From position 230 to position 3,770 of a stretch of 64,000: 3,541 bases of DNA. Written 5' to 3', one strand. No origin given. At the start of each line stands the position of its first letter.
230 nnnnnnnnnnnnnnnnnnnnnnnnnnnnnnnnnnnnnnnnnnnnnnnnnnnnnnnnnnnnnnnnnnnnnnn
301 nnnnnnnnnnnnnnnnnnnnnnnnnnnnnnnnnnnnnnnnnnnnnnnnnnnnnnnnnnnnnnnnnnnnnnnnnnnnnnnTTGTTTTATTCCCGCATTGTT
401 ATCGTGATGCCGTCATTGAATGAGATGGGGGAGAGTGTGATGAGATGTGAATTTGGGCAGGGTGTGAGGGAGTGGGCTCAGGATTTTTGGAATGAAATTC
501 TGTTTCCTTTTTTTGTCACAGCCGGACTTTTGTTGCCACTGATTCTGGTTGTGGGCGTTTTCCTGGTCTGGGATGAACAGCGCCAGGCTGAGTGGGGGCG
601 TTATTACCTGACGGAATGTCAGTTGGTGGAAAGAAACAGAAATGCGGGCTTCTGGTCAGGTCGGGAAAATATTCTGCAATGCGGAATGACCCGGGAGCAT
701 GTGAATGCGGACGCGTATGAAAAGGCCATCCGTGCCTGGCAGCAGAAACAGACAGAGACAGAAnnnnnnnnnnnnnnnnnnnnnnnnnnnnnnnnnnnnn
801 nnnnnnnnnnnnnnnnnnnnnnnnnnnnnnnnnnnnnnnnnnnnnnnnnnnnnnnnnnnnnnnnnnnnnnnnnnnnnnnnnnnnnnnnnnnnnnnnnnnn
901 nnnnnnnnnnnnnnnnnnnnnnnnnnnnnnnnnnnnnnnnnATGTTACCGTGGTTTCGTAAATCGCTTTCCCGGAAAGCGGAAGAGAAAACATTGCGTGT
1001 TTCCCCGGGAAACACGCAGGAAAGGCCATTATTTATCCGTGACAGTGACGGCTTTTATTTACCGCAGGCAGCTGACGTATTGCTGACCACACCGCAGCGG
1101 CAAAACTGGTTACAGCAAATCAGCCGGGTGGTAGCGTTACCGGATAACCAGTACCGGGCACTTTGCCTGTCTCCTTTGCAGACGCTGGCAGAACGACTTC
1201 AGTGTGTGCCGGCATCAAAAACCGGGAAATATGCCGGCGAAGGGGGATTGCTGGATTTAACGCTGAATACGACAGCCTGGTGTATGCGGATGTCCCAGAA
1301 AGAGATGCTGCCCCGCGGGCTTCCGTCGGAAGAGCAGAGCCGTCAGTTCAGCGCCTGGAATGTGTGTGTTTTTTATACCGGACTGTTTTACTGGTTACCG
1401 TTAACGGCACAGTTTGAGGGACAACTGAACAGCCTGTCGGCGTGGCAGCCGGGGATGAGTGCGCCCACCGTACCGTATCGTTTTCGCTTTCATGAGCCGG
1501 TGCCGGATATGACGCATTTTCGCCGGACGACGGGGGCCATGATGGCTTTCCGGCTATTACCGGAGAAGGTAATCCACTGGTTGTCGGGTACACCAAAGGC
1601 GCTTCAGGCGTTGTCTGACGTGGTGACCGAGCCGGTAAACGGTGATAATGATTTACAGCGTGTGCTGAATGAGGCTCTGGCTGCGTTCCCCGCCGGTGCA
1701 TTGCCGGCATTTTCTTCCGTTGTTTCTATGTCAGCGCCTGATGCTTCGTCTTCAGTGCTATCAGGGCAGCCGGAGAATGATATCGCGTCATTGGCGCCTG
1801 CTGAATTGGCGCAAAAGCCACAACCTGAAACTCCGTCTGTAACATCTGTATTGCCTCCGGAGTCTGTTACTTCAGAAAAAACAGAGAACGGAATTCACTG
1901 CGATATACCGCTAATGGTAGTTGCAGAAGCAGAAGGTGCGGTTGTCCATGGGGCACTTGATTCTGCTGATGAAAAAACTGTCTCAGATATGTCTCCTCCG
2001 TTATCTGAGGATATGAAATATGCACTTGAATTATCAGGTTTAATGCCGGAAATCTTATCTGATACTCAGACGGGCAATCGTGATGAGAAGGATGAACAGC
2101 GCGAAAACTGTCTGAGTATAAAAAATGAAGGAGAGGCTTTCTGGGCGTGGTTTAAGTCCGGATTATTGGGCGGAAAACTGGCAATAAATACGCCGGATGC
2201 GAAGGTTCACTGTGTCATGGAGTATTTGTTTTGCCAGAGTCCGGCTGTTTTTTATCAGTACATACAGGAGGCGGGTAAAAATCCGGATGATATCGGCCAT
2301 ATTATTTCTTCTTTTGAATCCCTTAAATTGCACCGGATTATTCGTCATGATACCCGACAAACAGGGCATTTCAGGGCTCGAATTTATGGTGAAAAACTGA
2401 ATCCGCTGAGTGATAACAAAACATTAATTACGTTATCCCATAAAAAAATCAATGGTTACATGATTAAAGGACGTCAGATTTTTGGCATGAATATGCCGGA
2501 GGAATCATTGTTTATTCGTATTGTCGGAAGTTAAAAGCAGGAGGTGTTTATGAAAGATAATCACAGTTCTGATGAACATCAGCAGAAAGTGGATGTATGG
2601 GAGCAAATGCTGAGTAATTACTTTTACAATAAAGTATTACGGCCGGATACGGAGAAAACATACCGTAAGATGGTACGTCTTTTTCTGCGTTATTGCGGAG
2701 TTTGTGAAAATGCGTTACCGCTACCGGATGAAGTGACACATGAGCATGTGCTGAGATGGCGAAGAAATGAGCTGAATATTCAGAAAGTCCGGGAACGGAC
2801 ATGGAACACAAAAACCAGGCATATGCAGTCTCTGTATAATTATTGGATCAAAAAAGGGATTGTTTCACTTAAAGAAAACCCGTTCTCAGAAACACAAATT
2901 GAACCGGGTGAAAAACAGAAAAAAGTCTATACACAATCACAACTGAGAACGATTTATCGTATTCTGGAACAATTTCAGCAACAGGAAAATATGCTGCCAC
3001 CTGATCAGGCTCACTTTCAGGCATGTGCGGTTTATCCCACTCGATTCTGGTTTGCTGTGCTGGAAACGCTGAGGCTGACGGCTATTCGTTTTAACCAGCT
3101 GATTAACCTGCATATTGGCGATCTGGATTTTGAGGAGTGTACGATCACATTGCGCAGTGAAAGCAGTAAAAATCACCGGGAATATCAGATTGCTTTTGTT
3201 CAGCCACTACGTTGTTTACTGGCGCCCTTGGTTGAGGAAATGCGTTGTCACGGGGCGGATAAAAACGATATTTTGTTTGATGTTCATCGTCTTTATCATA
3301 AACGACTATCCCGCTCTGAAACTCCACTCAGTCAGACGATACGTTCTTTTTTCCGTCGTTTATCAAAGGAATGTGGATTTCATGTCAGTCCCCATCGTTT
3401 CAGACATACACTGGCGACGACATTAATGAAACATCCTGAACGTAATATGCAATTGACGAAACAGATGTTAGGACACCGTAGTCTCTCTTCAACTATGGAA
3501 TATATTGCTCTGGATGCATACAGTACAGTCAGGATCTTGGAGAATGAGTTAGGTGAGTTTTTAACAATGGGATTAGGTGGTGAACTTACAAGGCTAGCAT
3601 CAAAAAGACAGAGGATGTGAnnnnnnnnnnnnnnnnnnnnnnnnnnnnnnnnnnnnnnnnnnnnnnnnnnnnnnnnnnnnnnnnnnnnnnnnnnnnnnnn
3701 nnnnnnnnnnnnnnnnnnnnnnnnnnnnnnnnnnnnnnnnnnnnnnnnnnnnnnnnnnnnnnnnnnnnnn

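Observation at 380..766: Small single-TM protein at the head of the recombinase operon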

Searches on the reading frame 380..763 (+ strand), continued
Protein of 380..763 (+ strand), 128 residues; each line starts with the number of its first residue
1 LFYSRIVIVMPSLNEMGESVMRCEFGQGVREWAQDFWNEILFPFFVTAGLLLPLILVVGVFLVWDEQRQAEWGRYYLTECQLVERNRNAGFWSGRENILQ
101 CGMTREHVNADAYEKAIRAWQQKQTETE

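Call 69: get_annotated_region(hit=H97, flank=7000)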
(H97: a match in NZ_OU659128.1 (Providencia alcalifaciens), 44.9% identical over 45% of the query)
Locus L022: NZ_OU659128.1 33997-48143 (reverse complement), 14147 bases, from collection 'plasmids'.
description: Providencia alcalifaciens strain 2019-04-29034-1-3 isolate 2019-04-29034-1-3 plasmid 4, complete sequence
organism: Providencia alcalifaciens (NCBI taxid 126385)
taxonomy: Bacteria; Pseudomonadota; Gammaproteobacteria; Enterobacterales; Morganellaceae; Providencia; Providencia alcalifaciens
host: -; source: Canis lupus familiaris,intestine; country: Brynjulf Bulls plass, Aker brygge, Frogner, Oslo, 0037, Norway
typing (MOB-suite, as given by PLSDB): non-mobilizable; replicon rep_cluster_1220
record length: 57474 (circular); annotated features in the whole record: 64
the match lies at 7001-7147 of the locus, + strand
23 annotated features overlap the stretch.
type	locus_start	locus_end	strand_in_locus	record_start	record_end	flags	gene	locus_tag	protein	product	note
CDS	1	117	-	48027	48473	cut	-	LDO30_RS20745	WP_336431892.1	transglycosylase SLT domain-containing protein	-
CDS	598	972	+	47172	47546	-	-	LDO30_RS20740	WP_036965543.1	relaxosome protein TraM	-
CDS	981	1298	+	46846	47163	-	-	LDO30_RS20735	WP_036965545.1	hypothetical protein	-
CDS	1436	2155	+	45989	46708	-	-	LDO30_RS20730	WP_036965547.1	hypothetical protein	-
CDS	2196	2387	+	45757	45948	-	-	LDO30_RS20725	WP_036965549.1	TraY domain-containing protein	-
CDS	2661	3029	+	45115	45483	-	-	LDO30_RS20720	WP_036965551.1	type IV conjugative transfer system pilin TraA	-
CDS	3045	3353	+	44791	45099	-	traL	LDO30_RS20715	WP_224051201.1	type IV conjugative transfer system protein TraL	-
CDS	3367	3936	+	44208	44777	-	traE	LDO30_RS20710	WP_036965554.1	type IV conjugative transfer system protein TraE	-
CDS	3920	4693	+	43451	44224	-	-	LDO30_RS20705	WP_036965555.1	type-F conjugative transfer system secretin TraK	-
CDS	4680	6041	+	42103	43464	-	-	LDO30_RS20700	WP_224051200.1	TrbI/VirB10 family protein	-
CDS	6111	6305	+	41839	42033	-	-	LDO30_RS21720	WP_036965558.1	hypothetical protein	-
CDS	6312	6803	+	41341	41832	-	rfaH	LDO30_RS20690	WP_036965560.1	transcription/translation regulatory transformer protein RfaH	GO:0006355 - regulation of DNA-templated transcription [Evidence IEA]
CDS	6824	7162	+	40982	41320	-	-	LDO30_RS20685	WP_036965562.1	hypothetical protein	-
CDS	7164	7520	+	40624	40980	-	-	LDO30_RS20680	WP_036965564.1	hypothetical protein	-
CDS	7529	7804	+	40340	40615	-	-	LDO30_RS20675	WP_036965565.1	hypothetical protein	-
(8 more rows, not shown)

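Call 74: search_protein_families(library=pfam, proteins=[L014:672-1685:+, L015:433-1143:+, L019:7471-7785:+, L019:7252-7467:+, L019:6523-6930:+, L019:8555-8950:+], max_evalue=0.01)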
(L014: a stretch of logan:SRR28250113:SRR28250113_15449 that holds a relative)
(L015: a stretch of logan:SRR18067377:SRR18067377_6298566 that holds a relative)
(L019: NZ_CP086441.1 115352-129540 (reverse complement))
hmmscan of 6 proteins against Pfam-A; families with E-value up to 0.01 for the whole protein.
L014:672-1685:+ (338 aa): 4 families
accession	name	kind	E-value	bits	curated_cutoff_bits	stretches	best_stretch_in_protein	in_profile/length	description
PF00580.27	UvrD-helicase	-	1.9e-15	57.7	23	1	180-231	206-260/271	UvrD/REP helicase N-terminal domain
PF13245.12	AAA_19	-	2.2e-09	38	25.1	1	11-227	3-134/134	AAA domain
PF01443.25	Viral_helicase1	-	3.4e-05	24.2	21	0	180-279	54-150/228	Viral superfamily 1 RNA helicase core domain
PF13604.12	AAA_30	-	0.0009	19.5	27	0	19-45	19-45/191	AAA domain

L015:433-1143:+ (237 aa): 2 families
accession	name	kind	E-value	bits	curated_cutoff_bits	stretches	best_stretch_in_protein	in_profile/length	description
PF00589.27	Phage_integrase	-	2.5e-17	63.6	27.1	1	47-236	2-168/172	Phage integrase family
PF20174.4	DUF6540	-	0.0043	17.8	27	1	119-189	62-118/120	Family of unknown function (DUF6540)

L019:7471-7785:+ (105 aa): 0 families

L019:7252-7467:+ (72 aa): 0 families

L019:6523-6930:+ (136 aa): 1 family
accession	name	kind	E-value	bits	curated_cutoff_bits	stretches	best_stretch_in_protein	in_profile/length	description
PF13829.11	DUF4191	-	0.00037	20.4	30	1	13-95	20-101/219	Domain of unknown function (DUF4191)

L019:8555-8950:+ (132 aa): 0 families

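Call 75: find_encoding_contigs(protein=P0030, flank=8000, max_places=2)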
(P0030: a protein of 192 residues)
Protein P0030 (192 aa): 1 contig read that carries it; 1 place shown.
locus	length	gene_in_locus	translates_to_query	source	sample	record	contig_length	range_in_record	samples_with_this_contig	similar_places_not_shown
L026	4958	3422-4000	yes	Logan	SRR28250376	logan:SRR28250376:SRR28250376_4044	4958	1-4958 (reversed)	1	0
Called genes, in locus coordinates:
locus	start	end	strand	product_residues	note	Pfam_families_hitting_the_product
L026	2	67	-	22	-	?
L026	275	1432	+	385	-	PF01546:Peptidase_M20, PF07687:M20_dimer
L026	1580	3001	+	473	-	PF00083:Sugar_tr, PF07690:MFS_1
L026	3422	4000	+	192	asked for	-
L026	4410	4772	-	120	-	PF15586:Imm8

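Call 76: find_encoding_contigs(protein=P0033, flank=8000, max_places=2)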
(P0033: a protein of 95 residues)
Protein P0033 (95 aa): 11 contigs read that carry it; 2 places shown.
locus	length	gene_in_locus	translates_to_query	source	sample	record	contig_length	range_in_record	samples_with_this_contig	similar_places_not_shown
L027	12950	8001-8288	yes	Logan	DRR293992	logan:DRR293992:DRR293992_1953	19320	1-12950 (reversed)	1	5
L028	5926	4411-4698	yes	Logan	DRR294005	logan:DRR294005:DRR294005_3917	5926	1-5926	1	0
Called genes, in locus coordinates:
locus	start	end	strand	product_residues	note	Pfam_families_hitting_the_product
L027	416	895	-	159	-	PF01464:SLT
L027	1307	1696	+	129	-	PF05261:Tra_M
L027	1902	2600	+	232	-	-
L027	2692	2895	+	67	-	PF05509:TraY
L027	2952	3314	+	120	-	PF05513:TraA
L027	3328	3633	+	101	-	PF07178:TraL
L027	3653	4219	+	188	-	PF05309:TraE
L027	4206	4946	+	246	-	PF06586:TraK_N, PF23536:TraK_C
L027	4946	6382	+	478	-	PF03743:TrbI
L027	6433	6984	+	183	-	PF09676:TraV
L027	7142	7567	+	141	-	-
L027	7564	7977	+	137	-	-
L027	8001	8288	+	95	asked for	-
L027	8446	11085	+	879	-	PF11130:TraC_F_IV, PF19044:P-loop_TraG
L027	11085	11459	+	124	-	PF09677:TrbI_Ftype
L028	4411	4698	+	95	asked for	-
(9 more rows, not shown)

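Call 77: find_encoding_contigs(protein=P0041, flank=8000, max_places=2)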
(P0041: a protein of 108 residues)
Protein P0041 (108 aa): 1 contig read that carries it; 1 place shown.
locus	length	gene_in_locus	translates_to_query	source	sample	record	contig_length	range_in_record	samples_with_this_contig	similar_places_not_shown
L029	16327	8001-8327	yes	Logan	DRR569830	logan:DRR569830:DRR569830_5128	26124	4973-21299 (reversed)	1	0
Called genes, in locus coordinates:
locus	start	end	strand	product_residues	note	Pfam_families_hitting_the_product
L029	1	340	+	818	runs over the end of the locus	PF27097:VirB4_TrbE_N, PF03135:CagE_TrbE_VirB, PF19044:P-loop_TraG (faint)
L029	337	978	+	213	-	PF07996:T4SS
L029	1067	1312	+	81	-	-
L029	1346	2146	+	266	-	PF04335:VirB8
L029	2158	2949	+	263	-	PF03524:CagX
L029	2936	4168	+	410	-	PF03743:TrbI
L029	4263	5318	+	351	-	PF00437:T2SSE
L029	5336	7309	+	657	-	PF02534:T4SS-DNA_transf, PF10412:TrwB_AAD_bind (weak), PF12696:TraG-D_C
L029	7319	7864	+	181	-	-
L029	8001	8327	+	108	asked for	-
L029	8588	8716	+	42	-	-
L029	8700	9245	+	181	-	PF04311:DUF459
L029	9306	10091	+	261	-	-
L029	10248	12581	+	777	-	PF01751:Toprim, PF01131:Topoisom_bac, PF01396:Zn_ribbon_Top1, PF13342:Toprim_Crpt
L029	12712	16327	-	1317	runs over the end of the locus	PF18821:LPD7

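Call 95: fold_search(model_id=the predicted structure, library=viral)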
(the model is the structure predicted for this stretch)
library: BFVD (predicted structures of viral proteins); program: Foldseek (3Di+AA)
matches with E <= 10: 860; with E <= 0.001: 0
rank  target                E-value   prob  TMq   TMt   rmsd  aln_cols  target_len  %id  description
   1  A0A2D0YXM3            1.0e-01  0.84  0.34  0.12   9.7        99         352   14  Uncharacterized protein [Vibrio phage JSF10]
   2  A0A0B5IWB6            1.2e-01  0.77  0.34  0.24  10.0        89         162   19  Uncharacterized protein [Pandoravirus inopinatum]
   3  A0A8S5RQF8            1.9e-01  0.54  0.26  0.32   9.3        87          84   14  (no name in the UniProt tables at hand)
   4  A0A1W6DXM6            1.9e-01  0.47  0.25  0.31   8.6        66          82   12  Uncharacterized protein [Sphingobium phage Lacusarx]
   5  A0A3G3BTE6            2.9e-01  0.23  0.21  0.09   9.5        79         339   14  VP9a [Shelly headland virus]
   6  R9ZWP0                3.0e-01  0.25  0.28  0.26  10.8       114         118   11  Uncharacterized protein [Cellulophaga phage phi17:2]
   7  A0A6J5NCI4            3.7e-01  0.63  0.27  0.30   4.5        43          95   16  Uncharacterized protein [uncultured Caudovirales phage]
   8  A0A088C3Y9            3.7e-01  0.54  0.26  0.08   6.9        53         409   11  (no name in the UniProt tables at hand)
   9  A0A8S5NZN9            3.7e-01  0.35  0.33  0.36  17.5        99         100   14  Baseplate protein [Siphoviridae sp. ct6bb17]
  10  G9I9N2                3.7e-01  0.33  0.26  0.22  12.9        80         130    5  (no name in the UniProt tables at hand)
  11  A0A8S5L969            3.9e-01  0.54  0.24  0.11   5.6        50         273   18  Restriction enzyme [Myoviridae sp. ctPuP5]
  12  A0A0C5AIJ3            3.9e-01  0.16  0.18  0.24   5.6        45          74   13  Uncharacterized protein [Mycobacterium phage Kratio]
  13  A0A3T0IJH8            4.2e-01  0.28  0.24  0.36   6.2        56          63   21  (no name in the UniProt tables at hand)
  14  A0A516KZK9            4.2e-01  0.21  0.22  0.24   8.0        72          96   10  (no name in the UniProt tables at hand)
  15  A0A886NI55            4.5e-01  0.28  0.32  0.30   8.9        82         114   13  (no name in the UniProt tables at hand)
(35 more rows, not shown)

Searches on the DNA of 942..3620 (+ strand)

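Call 82: search_dna_similar(query=window:942-3620:+, collection=ecoli_genomes, mode=near, max_rows=40)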
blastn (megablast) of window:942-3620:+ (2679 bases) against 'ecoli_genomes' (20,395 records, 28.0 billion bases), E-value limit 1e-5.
Records with a match: 27; places in all: 28; records where one place covers at least 80% of the query: 23.
Genomes with a match: 27 of 5426; with a place that covers at least 80% of the query: 23. Places per genome that has any: lowest 1, median 1, highest 2. On chromosomes: 28 places; on plasmids: 0.
Best place of each record, by identity: >=99% 13; 90-95% 14.
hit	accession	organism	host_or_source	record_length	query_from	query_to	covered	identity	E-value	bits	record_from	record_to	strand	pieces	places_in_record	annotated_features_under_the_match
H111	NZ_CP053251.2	Escherichia coli strain SCU-204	Homo sapiens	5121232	1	2679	100%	100.0%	0e+0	4948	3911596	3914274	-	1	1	TraI domain-containing protein | tyrosine-type recombinase/integrase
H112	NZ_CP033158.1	Escherichia coli strain CM IVRI KOL-1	Mastitis Milk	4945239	1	2679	100%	100.0%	0e+0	4948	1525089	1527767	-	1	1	TraI domain-containing protein | tyrosine-type recombinase/integrase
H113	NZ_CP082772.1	Escherichia coli O2:H1 strain HM670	Homo sapiens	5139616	1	2679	100%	100.0%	0e+0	4948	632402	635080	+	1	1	TraI domain-containing protein | tyrosine-type recombinase/integrase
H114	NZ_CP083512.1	Escherichia coli strain elppa4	Homo sapiens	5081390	1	2679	100%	100.0%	0e+0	4948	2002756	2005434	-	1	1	TraI domain-containing protein | tyrosine-type recombinase/integrase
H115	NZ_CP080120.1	Escherichia coli strain M24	Homo sapiens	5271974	1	2679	100%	100.0%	0e+0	4948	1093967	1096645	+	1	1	TraI domain-containing protein | tyrosine-type recombinase/integrase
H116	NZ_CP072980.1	Escherichia coli strain 2547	Homo sapiens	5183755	1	2679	100%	100.0%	0e+0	4948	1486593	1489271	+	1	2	TraI domain-containing protein | tyrosine-type recombinase/integrase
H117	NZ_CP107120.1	Escherichia coli strain S12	human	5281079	1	2679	100%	100.0%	0e+0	4948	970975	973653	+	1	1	TraI domain-containing protein | tyrosine-type recombinase/integrase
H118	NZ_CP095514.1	Escherichia coli strain GN02323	Homo sapiens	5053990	1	2679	100%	100.0%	0e+0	4948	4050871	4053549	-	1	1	TraI domain-containing protein | tyrosine-type recombinase/integrase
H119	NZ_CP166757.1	Escherichia coli strain CRE287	Homo sapiens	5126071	1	2679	100%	100.0%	0e+0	4948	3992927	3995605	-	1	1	TraI domain-containing protein | site-specific integrase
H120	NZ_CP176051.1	Escherichia coli strain razor3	missing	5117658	1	2679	100%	100.0%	0e+0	4948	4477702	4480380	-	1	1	TraI domain-containing protein | site-specific integrase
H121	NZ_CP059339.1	Escherichia coli strain MS8320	Homo sapiens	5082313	1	2679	100%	100.0%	0e+0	4942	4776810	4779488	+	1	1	TraI domain-containing protein | tyrosine-type recombinase/integrase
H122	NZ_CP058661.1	Escherichia coli strain 005008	Homo sapiens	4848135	1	2679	100%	99.9%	0e+0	4937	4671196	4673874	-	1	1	TraI domain-containing protein | tyrosine-type recombinase/integrase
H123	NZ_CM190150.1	Escherichia coli strain 21319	Homo sapiens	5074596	1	2679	100%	99.9%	0e+0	4931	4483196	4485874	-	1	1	TraI domain-containing protein | tyrosine-type recombinase/integrase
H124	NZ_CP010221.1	Escherichia coli strain M19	mouse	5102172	1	2679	100%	93.4%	0e+0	3973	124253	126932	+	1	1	TraI domain-containing protein | tyrosine-type recombinase/integrase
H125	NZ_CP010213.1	Escherichia coli strain M15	mouse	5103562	1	2679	100%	93.4%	0e+0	3973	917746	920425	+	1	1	TraI domain-containing protein | tyrosine-type recombinase/integrase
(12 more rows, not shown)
